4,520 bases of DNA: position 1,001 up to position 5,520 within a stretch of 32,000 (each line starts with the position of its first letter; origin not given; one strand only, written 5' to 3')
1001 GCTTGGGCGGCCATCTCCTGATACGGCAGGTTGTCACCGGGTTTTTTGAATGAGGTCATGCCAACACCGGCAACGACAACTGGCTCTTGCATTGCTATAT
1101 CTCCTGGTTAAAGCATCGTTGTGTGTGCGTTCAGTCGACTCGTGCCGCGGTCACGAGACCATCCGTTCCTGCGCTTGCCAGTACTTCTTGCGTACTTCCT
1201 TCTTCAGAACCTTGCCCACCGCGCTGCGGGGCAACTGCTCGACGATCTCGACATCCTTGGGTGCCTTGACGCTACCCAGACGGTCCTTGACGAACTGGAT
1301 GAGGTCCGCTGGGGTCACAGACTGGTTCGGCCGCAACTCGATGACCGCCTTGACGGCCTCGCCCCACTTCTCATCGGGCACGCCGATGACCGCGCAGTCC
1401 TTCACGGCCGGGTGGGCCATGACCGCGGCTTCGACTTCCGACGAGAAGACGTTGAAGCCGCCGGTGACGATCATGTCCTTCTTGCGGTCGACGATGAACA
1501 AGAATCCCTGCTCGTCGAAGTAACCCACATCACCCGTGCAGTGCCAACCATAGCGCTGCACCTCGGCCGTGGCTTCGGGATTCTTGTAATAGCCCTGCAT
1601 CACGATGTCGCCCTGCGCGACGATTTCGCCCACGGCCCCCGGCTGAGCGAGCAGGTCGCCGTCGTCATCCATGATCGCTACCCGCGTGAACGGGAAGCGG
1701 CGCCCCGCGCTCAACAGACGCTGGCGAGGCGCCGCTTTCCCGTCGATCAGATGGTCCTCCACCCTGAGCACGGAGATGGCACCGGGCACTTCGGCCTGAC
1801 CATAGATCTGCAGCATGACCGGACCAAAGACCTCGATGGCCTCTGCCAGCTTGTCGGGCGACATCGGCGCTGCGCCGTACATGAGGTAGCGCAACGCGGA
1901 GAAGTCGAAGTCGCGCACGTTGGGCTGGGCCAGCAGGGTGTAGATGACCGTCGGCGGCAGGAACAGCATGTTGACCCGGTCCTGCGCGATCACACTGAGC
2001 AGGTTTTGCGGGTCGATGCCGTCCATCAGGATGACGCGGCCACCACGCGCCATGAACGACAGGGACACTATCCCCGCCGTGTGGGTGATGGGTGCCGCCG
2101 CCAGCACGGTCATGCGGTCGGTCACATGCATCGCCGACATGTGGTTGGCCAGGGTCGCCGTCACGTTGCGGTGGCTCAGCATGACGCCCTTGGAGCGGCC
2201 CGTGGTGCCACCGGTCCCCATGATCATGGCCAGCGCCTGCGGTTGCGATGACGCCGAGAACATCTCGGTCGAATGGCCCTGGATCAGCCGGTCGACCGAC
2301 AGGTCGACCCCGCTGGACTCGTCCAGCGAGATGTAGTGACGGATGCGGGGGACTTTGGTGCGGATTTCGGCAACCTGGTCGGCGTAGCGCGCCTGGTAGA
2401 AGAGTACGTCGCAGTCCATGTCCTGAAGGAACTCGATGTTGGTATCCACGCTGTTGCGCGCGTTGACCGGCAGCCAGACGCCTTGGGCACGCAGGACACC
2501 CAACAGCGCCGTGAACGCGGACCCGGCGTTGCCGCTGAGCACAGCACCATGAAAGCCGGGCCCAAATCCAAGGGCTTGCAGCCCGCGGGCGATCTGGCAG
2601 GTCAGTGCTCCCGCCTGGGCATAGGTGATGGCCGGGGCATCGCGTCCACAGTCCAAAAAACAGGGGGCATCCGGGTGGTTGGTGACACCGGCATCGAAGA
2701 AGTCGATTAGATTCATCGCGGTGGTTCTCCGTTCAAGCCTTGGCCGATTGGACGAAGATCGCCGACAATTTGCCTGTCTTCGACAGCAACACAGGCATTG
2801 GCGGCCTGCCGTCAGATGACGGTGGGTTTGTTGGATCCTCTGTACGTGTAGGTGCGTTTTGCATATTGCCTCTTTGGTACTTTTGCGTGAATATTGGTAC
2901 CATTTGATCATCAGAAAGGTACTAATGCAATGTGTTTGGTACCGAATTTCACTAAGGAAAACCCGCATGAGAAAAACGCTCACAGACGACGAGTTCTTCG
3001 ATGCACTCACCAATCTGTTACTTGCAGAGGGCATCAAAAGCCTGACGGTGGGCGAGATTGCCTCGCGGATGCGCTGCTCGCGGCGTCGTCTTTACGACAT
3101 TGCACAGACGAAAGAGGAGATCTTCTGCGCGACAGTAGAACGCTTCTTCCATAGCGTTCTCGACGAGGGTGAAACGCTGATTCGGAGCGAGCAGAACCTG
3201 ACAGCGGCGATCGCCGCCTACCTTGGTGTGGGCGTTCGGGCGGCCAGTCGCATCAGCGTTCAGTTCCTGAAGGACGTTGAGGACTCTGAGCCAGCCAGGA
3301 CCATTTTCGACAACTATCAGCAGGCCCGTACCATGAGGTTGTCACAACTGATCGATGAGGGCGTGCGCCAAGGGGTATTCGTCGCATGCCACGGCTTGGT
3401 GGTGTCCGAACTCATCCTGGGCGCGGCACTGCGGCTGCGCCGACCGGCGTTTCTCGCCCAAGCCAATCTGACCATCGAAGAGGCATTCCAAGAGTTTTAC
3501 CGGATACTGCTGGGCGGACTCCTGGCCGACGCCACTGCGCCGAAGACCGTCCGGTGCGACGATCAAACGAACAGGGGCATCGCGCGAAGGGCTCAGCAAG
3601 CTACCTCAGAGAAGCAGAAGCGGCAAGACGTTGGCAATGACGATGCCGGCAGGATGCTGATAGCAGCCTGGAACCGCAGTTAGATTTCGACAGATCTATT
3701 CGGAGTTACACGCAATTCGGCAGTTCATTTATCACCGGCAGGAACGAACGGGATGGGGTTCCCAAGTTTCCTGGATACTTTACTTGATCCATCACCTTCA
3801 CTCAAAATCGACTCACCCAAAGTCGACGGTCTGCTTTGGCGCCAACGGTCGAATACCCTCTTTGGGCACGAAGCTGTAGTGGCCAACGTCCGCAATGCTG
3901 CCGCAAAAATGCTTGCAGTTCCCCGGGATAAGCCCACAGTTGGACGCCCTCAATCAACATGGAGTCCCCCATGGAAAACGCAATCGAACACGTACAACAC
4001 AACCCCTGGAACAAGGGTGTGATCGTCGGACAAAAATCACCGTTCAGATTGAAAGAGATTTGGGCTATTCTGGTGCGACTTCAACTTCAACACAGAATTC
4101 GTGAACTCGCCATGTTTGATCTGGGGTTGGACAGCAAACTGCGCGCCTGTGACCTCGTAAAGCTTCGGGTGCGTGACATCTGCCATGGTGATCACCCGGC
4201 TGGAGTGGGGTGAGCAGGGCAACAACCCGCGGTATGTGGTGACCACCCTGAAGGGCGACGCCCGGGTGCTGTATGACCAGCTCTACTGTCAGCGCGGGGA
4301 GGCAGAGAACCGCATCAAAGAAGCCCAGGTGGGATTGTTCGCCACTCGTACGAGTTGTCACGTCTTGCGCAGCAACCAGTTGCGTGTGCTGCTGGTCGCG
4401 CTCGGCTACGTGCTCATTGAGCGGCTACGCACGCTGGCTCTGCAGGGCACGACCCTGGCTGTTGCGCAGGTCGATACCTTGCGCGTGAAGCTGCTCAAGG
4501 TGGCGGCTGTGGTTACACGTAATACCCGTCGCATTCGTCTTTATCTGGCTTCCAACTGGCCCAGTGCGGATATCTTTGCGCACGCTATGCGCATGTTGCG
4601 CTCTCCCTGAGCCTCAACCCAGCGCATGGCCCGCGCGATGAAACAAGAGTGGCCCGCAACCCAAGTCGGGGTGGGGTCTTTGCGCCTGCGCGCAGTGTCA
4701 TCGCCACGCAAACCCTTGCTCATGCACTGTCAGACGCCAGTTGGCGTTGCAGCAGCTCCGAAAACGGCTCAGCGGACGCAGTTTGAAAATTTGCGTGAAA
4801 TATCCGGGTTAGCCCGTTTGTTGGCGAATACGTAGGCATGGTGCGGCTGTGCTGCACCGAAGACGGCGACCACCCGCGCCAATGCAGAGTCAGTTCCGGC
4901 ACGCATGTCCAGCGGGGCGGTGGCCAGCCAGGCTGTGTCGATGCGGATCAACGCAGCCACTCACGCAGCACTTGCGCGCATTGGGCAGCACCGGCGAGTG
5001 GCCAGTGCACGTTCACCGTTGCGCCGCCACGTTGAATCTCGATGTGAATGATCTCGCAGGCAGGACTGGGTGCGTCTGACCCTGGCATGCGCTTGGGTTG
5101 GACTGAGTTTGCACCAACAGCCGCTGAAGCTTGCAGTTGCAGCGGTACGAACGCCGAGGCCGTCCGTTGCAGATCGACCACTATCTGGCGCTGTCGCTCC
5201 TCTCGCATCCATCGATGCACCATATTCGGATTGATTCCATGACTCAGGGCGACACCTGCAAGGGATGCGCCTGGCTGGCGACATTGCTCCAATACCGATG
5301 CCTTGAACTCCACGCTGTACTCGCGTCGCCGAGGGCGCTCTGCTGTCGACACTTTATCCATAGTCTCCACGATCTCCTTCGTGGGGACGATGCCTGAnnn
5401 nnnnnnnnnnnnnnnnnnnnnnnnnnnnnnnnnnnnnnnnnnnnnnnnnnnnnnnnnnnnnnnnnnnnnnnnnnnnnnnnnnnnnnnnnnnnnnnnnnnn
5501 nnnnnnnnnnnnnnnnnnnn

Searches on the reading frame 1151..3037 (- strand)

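Call 5: search_protein_families(library=pfam, proteins=[window:1151-3037:-], max_evalue=0.01)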
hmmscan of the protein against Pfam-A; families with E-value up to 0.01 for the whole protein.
window:1151-3037:- (628 aa): 2 families
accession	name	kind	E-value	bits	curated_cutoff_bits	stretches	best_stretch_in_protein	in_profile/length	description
PF00501.34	AMP-binding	-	8.8e-65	219.4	29.9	1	115-484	2-384/384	AMP-binding enzyme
PF13193.12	AMP-binding_C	-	1.8e-22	80.5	24.5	1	534-609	1-76/76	AMP-binding enzyme C-terminal domain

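Call 45: search_protein_families(library=ncbifam, proteins=[window:1151-3037:-], max_evalue=1e-20)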
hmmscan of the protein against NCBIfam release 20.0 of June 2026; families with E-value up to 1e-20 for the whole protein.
window:1151-3037:- (628 aa): 81 families (the best 25 are shown)
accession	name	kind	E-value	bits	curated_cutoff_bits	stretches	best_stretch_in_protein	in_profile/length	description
NF004837.0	PRK06187.1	subfamily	4e-125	418.1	476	1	106-626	6-529/531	long-chain-fatty-acid--CoA ligase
NF005676.0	PRK07470.1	equivalog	1.1e-102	344.4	774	1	101-621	13-531/544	acyl-CoA synthetase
NF006182.0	PRK08316.1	subfamily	2.8e-102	342.9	663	1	135-623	35-521/523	fatty acyl-CoA synthetase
NF004838.1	PRK06188.1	equivalog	5.9e-97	325.1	875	1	137-620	35-524/524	fatty-acid--CoA ligase FadD8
NF005801.1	PRK07656.1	equivalog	1.8e-83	280.9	657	1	133-616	23-500/500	FadD3 family acyl-CoA ligase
NF004797.0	PRK06145.1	equivalog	1.5e-81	274.3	850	1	136-619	27-495/499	acyl-CoA synthetase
NF009071.0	PRK12406.1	subfamily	4.6e-81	272.8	701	1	147-626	23-509/510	acyl-CoA synthetase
NF005702.0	PRK07514.1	subfamily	8e-80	268.6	558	1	109-621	4-502/506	malonyl-CoA synthase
NF052269.1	Staph_lig_FadD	equivalog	6.2e-79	265.6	650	1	137-620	28-494/499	long-chain-fatty-acid--CoA ligase FadD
NF005857.1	PRK07786.1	exception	7.8e-74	249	733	1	136-619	34-512/513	fatty-acid--CoA ligase FadD5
NF005307.0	PRK06839.1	equivalog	1.7e-73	248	748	1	137-616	28-490/496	o-succinylbenzoate--CoA ligase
NF005863.0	PRK07798.1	subfamily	1.3e-72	245.1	543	1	107-610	3-522/540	acyl-CoA synthetase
NF006523.0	PRK08974.1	equivalog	3e-71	240.2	884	1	251-619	190-553/561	long-chain-fatty-acid--CoA ligase FadD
NF006181.0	PRK08314.1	subfamily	4.7e-71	239.7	705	1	260-623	197-558/563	long-chain-fatty-acid--CoA ligase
NF006572.0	PRK09088.1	equivalog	6.9e-71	239.4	696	1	137-618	29-486/491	acyl-CoA synthetase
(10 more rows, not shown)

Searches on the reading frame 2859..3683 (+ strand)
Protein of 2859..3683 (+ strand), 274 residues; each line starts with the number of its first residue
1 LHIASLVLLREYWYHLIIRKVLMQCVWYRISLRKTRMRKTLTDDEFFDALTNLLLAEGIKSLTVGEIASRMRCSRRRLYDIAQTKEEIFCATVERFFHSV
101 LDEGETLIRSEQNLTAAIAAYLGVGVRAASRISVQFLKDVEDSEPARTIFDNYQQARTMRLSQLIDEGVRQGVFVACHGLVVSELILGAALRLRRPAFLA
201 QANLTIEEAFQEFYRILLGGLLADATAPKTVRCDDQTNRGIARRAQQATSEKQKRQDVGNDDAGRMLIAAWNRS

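Call 5: search_protein_families(library=pfam, proteins=[window:2859-3683:+], max_evalue=0.01)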
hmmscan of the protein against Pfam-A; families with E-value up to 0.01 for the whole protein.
window:2859-3683:+ (274 aa): 4 families
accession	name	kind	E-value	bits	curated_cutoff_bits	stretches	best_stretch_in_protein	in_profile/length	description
PF17935.6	TetR_C_27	-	0.00063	20.3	26.1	1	146-210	37-102/106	Tetracyclin repressor-like, C-terminal domain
PF00440.29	TetR_N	-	0.00092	19.4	24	1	48-89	3-44/47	Bacterial regulatory proteins, tetR family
PF17932.6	TetR_C_24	-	0.0018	18.9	26.4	1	111-189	5-83/114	Tetracyclin repressor-like, C-terminal domain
PF13384.12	HTH_23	-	0.003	17.8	24.6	0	61-81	17-37/50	Homeodomain-like domain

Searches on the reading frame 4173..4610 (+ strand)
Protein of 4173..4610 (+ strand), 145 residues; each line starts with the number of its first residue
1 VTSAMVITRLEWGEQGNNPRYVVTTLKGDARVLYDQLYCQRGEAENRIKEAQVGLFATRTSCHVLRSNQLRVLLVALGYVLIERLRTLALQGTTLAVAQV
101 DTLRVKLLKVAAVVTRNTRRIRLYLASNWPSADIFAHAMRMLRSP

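Call 5: search_protein_families(library=pfam, proteins=[window:4173-4610:+], max_evalue=0.01)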
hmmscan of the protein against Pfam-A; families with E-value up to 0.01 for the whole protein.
window:4173-4610:+ (145 aa): 1 family
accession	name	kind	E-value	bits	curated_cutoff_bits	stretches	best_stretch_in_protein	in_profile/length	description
PF13701.12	DDE_Tnp_1_4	-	6.7e-51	173.3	34.7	1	5-143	292-431/435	Transposase DDE domain group 1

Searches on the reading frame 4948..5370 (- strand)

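Call 5: search_protein_families(library=pfam, proteins=[window:4948-5370:-], max_evalue=0.01)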
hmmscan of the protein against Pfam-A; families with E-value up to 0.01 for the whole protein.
window:4948-5370:- (140 aa): 2 families
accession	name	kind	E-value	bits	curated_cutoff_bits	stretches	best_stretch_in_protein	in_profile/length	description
PF01527.26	HTH_Tnp_1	-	1.9e-08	34.9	24.1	1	14-74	3-58/75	Transposase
PF13542.12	HTH_Tnp_ISL3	-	6.3e-05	22.8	27.4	1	13-56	7-48/51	Helix-turn-helix domain of transposase family ISL3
